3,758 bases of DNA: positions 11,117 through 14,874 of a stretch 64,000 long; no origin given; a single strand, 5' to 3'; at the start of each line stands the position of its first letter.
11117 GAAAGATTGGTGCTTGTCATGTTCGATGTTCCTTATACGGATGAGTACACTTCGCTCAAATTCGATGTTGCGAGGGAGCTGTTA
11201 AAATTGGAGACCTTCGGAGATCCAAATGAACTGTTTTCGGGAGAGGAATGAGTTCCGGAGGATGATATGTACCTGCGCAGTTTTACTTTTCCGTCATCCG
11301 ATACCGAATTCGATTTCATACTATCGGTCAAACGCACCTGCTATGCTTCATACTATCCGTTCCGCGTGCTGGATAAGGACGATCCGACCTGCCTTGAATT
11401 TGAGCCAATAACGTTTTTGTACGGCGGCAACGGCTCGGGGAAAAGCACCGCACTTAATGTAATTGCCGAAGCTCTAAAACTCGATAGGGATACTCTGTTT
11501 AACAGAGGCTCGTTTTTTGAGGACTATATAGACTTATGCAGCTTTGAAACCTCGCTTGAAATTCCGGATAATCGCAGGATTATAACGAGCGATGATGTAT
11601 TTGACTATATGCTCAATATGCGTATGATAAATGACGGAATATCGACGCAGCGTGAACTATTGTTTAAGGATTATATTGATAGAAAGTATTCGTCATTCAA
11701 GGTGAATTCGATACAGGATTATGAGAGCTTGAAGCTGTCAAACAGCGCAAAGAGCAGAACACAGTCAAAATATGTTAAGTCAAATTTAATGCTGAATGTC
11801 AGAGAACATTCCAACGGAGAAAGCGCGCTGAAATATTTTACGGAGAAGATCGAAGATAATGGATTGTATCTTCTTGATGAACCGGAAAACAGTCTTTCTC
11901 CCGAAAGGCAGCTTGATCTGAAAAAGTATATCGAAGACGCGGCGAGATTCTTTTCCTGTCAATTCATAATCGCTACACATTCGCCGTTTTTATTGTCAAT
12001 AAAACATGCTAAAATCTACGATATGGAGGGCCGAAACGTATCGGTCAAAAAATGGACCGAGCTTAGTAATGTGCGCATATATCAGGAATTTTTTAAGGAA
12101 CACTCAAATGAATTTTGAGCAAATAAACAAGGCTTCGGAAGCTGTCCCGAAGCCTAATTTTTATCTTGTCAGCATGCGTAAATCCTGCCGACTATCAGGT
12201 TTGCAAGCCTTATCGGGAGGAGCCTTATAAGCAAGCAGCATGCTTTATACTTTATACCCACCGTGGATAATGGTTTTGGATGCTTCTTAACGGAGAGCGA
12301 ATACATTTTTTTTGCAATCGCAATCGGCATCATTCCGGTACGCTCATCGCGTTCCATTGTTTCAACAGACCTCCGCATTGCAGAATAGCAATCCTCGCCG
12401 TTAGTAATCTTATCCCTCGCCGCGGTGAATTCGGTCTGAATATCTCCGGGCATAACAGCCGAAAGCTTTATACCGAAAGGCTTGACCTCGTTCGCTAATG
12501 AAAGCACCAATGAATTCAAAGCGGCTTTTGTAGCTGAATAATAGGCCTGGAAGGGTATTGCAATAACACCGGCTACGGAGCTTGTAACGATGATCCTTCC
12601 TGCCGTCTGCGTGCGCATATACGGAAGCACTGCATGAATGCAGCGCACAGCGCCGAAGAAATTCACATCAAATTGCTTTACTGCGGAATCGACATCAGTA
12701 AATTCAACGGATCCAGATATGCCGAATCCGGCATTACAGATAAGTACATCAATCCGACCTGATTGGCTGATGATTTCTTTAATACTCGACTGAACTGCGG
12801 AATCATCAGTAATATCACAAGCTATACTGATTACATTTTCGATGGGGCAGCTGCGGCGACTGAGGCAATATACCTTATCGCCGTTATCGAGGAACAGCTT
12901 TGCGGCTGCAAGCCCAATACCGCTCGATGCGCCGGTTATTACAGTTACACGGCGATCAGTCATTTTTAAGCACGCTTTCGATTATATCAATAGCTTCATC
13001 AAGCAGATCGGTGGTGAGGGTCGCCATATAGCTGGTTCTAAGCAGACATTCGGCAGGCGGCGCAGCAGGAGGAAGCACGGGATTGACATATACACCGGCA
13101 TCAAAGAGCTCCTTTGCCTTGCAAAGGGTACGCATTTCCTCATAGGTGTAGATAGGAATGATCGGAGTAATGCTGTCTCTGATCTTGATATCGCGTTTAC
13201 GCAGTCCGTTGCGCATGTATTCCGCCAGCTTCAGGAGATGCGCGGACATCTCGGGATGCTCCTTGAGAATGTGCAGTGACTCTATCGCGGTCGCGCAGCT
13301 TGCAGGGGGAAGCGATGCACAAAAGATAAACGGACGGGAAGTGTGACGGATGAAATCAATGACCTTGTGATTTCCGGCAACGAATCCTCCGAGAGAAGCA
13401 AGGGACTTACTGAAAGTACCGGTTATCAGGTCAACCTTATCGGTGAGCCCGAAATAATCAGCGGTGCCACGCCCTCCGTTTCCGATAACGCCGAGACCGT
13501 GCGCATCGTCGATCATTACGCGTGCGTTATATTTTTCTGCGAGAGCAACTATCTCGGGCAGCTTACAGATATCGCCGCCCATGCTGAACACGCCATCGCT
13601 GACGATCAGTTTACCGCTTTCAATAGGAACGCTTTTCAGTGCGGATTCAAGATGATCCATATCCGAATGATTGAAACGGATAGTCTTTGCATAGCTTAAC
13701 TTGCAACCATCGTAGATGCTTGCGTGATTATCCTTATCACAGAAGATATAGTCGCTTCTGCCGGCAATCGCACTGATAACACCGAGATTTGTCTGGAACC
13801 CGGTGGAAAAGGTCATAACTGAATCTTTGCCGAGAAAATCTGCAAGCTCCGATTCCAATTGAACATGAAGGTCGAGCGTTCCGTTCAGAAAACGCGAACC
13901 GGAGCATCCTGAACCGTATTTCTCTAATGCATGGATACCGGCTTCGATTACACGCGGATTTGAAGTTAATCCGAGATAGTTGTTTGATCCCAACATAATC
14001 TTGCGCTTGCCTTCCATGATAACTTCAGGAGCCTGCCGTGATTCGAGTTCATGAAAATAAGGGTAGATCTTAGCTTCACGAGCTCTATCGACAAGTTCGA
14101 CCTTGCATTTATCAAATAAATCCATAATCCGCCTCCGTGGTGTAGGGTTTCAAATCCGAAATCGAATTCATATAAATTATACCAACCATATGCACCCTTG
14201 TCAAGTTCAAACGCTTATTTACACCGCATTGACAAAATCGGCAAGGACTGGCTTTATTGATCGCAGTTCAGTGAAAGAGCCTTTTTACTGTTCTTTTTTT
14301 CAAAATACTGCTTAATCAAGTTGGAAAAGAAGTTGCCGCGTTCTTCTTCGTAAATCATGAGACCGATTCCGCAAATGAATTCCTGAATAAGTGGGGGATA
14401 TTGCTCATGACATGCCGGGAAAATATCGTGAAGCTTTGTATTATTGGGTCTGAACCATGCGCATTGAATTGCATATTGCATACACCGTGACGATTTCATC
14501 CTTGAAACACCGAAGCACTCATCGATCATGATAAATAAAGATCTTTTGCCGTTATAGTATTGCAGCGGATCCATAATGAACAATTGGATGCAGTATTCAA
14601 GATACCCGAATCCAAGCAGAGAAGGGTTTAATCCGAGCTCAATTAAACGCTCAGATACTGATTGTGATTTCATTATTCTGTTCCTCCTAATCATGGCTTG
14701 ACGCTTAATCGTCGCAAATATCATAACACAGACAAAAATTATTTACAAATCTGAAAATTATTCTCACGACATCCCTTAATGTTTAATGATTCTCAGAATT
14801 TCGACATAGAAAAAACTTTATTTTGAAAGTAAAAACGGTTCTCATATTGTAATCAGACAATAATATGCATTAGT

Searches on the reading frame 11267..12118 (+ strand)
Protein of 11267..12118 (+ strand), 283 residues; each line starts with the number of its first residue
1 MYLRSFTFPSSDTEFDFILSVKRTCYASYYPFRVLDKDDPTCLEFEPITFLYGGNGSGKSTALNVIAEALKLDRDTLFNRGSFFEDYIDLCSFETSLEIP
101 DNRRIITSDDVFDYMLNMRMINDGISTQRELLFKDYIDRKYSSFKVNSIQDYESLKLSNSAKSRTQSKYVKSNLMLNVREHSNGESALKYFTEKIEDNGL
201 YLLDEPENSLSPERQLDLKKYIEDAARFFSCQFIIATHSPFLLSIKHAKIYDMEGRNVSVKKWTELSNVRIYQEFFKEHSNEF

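Call 4: search_protein_families(library=pfam, proteins=[window:11267-12118:+], max_evalue=1)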
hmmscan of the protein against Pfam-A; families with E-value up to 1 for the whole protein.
window:11267-12118:+ (283 aa): 16 families
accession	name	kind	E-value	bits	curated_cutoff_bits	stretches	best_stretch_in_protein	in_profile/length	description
PF13175.12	AAA_15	-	4e-14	53.5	32.1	2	191-242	322-373/374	AAA ATPase domain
PF13304.12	AAA_21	-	1.9e-13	51.6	27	2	196-244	254-304/304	AAA domain, putative AbiEii toxin, Type IV TA system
PF02463.25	SMC_N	-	2.3e-06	27.7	40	2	39-66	16-44/220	RecF/RecN/SMC N terminal domain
PF00005.33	ABC_tran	-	1.8e-05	25.8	25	1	47-206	12-135/137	ABC transporter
PF13476.12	AAA_23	-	0.00012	23.2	27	1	39-166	12-134/201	AAA domain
PF13166.12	AAA_13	-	0.00053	19.2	36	1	33-83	3-53/713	AAA domain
PF13555.12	AAA_29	-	0.0025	18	27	1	48-80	24-56/61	P-loop containing region of AAA domain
PF13191.12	AAA_16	-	0.011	16.7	32.6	1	47-92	25-65/167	AAA ATPase domain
PF01637.24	ATPase_2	-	0.013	15.8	33.2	1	46-73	20-47/225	ATPase domain predominantly from Archaea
PF00910.28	RNA_helicase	-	0.029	15.3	21.5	1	50-108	2-64/105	RNA helicase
PF13173.12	AAA_14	-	0.049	14.1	27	0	47-71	3-27/129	AAA domain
PF13207.12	AAA_17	-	0.066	13.9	27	1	52-72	1-21/136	AAA domain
PF13401.12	AAA_22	-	0.083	13.6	27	1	48-79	7-33/130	AAA domain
PF25199.1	nSTAND_NTPase5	-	0.18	12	34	1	47-75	42-72/145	Novel STAND NTPase 5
PF05729.18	NACHT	-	0.22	11.8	26.7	1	49-74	3-28/167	NACHT domain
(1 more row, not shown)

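Call 5: search_protein_families(library=padloc, proteins=[window:11267-12118:+], max_evalue=1)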
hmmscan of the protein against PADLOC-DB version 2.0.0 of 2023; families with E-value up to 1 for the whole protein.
window:11267-12118:+ (283 aa): 100 families (the best 25 are shown)
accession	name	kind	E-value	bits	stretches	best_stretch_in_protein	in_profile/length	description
PDLC00283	PtuA1|PtuA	-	4.8e-17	60.2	2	145-258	246-362/448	AAA ATPase domain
PDLC00303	PtuA1|PtuA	-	5.3e-17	60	2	171-244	206-283/386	AAA ATPase domain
PDLC00285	PtuA1|PtuA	-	1.5e-16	58.7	1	120-255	203-345/432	AAA ATPase domain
PDLC00273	PtuA1|PtuA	-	2.5e-16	57.7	2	166-258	188-288/375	AAA ATPase domain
PDLC02980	AriA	-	4.3e-15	54.5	2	187-244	244-304/304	-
PDLC04135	mad3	-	1e-14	52.9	2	198-273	284-360/374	mads_3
PDLC00266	PtuA1|PtuA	-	1.5e-14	52.1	1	142-245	280-382/483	AAA ATPase domain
PDLC00290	PtuA1|PtuA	-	4.8e-14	50.5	2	191-254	263-325/414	AAA ATPase domain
PDLC00265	PtuA1|PtuA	-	4.9e-14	50.3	2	129-244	254-373/479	AAA ATPase domain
PDLC02979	AriA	-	1.3e-13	49.5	2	191-242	321-372/373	-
PDLC03878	NsnB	-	9.1e-11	40.1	2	41-100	17-74/345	-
PDLC02335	AbiLi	-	9.6e-11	39.3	1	45-266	75-262/326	AbiLi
PDLC00279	PtuA1|PtuA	-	1.9e-10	38.4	2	198-248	268-317/416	AAA ATPase domain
PDLC00268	PtuA1|PtuA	-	5.2e-10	37.3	2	228-280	296-348/411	AAA ATPase domain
PDLC00271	PtuA1|PtuA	-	6e-10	37.2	2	193-261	274-340/421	AAA ATPase domain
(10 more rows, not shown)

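Call 6: search_protein_families(library=ncbifam, proteins=[window:11267-12118:+], max_evalue=1)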
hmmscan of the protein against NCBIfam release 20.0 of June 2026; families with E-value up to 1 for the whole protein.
window:11267-12118:+ (283 aa): 44 families (the best 25 are shown)
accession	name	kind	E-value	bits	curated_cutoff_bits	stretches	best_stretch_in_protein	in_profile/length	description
NF041774.1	tung_ATPbind_TupC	equivalog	1.1e-11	44.3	400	2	200-256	149-206/319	tungstate ABC transporter ATP-binding protein TupC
NF000355.4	ribo_prot_ABC_F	equivalog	9.4e-10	37.9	380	1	51-258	33-192/499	ribosomal protection-like ABC-F family protein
TIGR04435.1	restrict_AAA_1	hypoth_equivalog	1.2e-08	34.1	300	2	178-244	395-471/568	restriction system-associated AAA family ATPase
NF041760.1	PtuA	equivalog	1.6e-06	27.3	500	1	193-253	372-431/524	retron Ec78 anti-phage system effector ATPase PtuA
NF040873.1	AztA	equivalog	2.4e-06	27.3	220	1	47-71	19-43/191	zinc ABC transporter ATP-binding protein AztA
NF047739.1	antiphage_MADS3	equivalog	1e-05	24.9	420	1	191-245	333-381/427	methylation-associated defense system AAA family ATPase MAD3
NF000256.1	MsrSA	exception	1e-05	24.2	1100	1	32-81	18-66/488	ABC-F type ribosomal protection protein Msr(A)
NF000168.2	ABCF_Msr_all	exception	2.6e-05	23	680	1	28-81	14-66/487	Msr family ABC-F type ribosomal protection protein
NF000170.2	ABCF_Vga_all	exception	3.9e-05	22.3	725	1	162-260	61-155/521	Vga family ABC-F type ribosomal protection protein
TIGR03608.1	L_ocin_972_ABC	subfamily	0.00025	20.6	254.85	1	50-79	28-57/206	putative bacteriocin export ABC transporter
NF010068.0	PRK13548.1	equivalog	0.00029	20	261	1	48-76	33-61/261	heme ABC transporter ATP-binding protein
TIGR00611.2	recf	equivalog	0.00097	18.4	172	1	43-66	17-41/339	DNA replication/repair protein RecF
TIGR03873.1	F420-0_ABC_ATP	hypoth_equivalog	0.0012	18.2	372.4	1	48-77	29-58/256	putative F420-0 ABC transporter ATP-binding protein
NF045998.1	cleave_ABC_plasm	equivalog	0.0013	17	500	1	48-115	495-561/673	Mbov_0121 family peptidase domain-containing ABC transporter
NF002981.0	PRK03695.1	equivalog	0.0015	17.9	281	1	48-73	28-53/253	vitamin B12 ABC transporter ATP-binding protein BtuD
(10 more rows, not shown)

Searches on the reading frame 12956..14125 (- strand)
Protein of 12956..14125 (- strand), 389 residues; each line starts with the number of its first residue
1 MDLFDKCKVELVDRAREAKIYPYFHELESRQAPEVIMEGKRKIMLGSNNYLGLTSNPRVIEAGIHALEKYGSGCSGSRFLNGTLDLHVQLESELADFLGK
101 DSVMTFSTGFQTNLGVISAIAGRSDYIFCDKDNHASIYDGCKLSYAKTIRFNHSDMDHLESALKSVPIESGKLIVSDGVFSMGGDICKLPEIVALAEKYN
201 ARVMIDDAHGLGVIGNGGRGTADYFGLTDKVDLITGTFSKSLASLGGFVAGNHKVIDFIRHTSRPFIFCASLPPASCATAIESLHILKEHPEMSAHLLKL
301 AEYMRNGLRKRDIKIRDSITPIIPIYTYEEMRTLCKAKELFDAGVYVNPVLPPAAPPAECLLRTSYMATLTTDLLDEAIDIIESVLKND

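Call 39: find_encoding_contigs(protein=window:12956-14125:-, flank=10000, max_places=8)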
Protein window:12956-14125:- (389 aa): 24 contigs read that carry it; 8 places shown.
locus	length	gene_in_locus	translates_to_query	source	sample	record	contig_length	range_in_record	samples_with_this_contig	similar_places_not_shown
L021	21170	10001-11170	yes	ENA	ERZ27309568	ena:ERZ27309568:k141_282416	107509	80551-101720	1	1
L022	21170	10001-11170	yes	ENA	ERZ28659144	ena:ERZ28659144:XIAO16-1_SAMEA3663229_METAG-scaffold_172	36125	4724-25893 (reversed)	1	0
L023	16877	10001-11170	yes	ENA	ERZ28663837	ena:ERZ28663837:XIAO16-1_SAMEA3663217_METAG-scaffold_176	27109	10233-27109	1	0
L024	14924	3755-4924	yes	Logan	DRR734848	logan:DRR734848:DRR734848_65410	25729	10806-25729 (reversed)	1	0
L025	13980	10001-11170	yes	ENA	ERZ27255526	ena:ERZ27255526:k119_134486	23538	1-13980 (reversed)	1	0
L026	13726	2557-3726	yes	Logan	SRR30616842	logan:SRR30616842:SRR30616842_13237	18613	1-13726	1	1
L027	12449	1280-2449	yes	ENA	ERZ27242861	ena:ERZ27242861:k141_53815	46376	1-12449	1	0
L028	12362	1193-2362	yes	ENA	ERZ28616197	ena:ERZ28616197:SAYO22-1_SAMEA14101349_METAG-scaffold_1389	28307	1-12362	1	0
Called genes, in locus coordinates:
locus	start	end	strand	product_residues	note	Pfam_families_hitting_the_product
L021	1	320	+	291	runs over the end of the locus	PF02588:YitT_membrane, PF10035:DUF2179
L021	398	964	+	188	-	PF04260:DUF436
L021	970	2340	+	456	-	PF02386:TrkH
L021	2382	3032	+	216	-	PF02254:TrkA_N, PF00107:ADH_zinc_N (faint), PF02080:TrkA_C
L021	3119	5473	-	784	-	PF02368:Big_2, PF00404:Dockerin_1 (weak)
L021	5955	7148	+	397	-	PF00155:Aminotran_1_2, PF01053:Cys_Met_Meta_PP (faint)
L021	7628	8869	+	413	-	-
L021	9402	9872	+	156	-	PF08769:Spo0A_C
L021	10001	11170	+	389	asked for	PF00155:Aminotran_1_2, PF01212:Beta_elim_lyase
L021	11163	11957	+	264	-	PF00106:adh_short, PF01370:Epimerase (weak), PF08659:KR, PF23441:SDR, PF13561:adh_short_C2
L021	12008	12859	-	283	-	PF02463:SMC_N (faint), PF00005:ABC_tran (faint), PF13304:AAA_21 (weak), PF13175:AAA_15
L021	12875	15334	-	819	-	PF05223:MecA_N, PF03717:PBP_dimer, PF00905:Transpeptidase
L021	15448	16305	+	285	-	PF00398:RrnaAD, PF05401:NodS (weak), PF13649:Methyltransf_25 (weak)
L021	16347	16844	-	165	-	PF03862:SpoVAC_SpoVAEB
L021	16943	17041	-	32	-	-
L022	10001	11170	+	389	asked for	PF00155:Aminotran_1_2, PF01212:Beta_elim_lyase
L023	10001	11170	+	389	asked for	PF00155:Aminotran_1_2, PF01212:Beta_elim_lyase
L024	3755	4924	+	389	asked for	PF00155:Aminotran_1_2, PF01212:Beta_elim_lyase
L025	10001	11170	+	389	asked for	PF00155:Aminotran_1_2, PF01212:Beta_elim_lyase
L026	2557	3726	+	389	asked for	PF00155:Aminotran_1_2, PF01212:Beta_elim_lyase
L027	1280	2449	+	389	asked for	PF00155:Aminotran_1_2, PF01212:Beta_elim_lyase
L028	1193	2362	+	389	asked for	PF00155:Aminotran_1_2, PF01212:Beta_elim_lyase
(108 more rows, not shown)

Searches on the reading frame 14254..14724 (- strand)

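Call 4: search_protein_families(library=pfam, proteins=[window:14254-14724:-], max_evalue=1)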
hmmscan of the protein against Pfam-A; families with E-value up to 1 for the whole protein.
window:14254-14724:- (156 aa): 1 family
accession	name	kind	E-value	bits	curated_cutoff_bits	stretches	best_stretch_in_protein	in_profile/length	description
PF08769.17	Spo0A_C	-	3.4e-11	43.5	25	1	23-119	1-99/104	Sporulation initiation factor Spo0A C terminal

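Call 5: search_protein_families(library=padloc, proteins=[window:14254-14724:-], max_evalue=1)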
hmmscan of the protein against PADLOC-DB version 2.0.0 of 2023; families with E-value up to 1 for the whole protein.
window:14254-14724:- (156 aa): 1 family
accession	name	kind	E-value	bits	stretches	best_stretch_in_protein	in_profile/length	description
PDLC04385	PDC-M06A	-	0.03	12.7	0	77-99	43-65/91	-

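Call 6: search_protein_families(library=ncbifam, proteins=[window:14254-14724:-], max_evalue=1)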
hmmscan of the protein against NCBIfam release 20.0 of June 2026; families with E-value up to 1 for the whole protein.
window:14254-14724:- (156 aa): 2 families
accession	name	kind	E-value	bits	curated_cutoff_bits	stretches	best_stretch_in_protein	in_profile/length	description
TIGR02875.1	spore_0_A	equivalog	3e-05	23.4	200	1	20-117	149-248/262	sporulation transcription factor Spo0A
TIGR04355.1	HprK_rel_B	hypoth_equivalog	0.06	12.4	200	1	65-140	249-322/351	HprK-related kinase B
